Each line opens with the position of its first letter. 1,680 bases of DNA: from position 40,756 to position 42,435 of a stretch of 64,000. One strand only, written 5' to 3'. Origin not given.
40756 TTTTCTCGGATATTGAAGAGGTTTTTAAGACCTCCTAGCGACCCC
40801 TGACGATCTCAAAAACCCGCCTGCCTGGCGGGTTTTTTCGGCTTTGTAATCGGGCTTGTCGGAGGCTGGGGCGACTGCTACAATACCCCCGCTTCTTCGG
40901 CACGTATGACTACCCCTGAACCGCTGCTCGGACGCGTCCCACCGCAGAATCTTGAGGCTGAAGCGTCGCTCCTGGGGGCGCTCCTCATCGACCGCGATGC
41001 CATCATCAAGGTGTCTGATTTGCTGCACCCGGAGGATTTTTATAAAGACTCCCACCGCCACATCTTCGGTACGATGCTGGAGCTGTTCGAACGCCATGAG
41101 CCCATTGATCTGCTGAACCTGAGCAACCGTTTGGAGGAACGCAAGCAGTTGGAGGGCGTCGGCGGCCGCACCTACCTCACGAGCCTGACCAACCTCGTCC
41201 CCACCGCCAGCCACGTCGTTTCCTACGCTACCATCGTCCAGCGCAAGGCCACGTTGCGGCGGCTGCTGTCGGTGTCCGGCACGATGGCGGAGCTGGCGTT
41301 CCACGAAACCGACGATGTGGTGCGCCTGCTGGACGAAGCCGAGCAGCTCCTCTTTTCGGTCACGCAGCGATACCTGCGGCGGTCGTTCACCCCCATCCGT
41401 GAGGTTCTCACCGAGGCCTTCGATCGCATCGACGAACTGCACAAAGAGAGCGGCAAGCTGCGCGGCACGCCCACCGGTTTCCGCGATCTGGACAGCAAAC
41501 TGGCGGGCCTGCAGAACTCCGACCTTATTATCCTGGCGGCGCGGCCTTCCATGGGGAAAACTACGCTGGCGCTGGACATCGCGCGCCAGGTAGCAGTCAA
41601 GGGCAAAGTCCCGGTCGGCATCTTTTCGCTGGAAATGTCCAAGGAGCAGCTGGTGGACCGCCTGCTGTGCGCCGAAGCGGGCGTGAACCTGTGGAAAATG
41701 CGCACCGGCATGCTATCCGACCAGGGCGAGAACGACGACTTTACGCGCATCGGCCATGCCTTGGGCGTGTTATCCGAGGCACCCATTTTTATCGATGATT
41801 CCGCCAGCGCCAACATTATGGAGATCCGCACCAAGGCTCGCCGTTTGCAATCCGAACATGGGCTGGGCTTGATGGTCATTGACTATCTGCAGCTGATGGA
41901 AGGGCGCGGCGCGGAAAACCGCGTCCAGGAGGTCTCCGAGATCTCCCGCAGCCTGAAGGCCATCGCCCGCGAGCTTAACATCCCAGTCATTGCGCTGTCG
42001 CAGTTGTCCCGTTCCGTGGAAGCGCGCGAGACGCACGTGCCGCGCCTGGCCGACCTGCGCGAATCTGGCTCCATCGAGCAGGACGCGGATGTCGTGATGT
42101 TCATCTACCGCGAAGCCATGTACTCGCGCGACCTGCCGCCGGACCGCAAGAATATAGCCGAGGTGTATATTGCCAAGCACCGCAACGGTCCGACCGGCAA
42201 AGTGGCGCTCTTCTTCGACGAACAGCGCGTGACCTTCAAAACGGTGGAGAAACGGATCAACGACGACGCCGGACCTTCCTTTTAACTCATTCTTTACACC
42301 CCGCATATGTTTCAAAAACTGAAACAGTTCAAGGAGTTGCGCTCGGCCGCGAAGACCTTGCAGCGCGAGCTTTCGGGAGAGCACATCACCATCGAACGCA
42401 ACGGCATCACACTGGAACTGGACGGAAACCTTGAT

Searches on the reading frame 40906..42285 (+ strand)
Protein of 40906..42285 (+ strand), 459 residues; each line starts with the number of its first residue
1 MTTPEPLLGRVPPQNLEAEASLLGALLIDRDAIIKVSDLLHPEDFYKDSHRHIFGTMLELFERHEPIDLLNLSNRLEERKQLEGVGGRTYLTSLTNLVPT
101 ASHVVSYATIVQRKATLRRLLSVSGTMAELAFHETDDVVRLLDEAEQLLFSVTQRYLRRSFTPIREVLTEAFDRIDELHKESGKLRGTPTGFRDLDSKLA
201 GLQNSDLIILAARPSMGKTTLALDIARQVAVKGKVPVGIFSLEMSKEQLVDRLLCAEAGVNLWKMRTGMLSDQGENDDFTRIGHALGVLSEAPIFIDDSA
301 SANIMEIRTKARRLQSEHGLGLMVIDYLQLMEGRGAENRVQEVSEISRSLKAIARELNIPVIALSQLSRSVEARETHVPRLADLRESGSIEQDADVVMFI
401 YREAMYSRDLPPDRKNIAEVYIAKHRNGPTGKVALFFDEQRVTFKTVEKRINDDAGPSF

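Call 76: search_protein_families(library=pfam, proteins=[window:40906-42285:+], max_evalue=0.001)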
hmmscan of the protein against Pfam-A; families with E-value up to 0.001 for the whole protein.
window:40906-42285:+ (459 aa): 3 families
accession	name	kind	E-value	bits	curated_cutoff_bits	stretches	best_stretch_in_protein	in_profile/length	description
PF03796.21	DnaB_C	-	1.9e-104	349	27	1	187-445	1-254/255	DnaB-like helicase C terminal domain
PF00772.26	DnaB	-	1e-33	115.9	23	1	12-112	2-102/103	DnaB-like helicase N terminal domain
PF13481.12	AAA_25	-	6.2e-16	59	27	1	203-367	31-190/195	AAA domain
